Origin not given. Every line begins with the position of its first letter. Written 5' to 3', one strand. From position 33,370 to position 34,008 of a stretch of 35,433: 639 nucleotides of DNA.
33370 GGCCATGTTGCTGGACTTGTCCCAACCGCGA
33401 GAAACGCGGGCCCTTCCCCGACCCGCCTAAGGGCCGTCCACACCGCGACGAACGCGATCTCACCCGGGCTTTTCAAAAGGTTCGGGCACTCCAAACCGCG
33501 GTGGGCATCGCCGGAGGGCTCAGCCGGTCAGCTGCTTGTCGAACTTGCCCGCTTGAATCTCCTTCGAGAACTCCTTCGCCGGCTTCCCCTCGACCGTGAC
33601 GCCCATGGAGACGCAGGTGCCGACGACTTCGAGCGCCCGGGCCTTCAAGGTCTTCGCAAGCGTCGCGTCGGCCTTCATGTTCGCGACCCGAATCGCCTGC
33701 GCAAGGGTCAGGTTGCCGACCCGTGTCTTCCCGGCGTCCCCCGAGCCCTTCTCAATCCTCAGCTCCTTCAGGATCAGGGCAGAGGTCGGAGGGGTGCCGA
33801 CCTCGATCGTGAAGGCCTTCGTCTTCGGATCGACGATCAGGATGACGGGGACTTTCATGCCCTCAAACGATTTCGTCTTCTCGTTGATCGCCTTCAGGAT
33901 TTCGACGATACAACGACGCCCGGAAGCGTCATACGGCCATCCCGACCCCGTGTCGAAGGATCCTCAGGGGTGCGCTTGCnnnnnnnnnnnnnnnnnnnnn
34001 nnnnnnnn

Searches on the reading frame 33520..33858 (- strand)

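Call 3: search_protein_families(library=pfam, proteins=[window:33520-33858:-], max_evalue=1)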
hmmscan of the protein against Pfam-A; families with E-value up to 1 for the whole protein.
window:33520-33858:- (112 aa): 1 family
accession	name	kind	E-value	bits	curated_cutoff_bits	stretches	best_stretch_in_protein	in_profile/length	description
PF00298.24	Ribosomal_L11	-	3.1e-21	76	21.4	1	22-89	2-69/69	Ribosomal protein L11, RNA binding domain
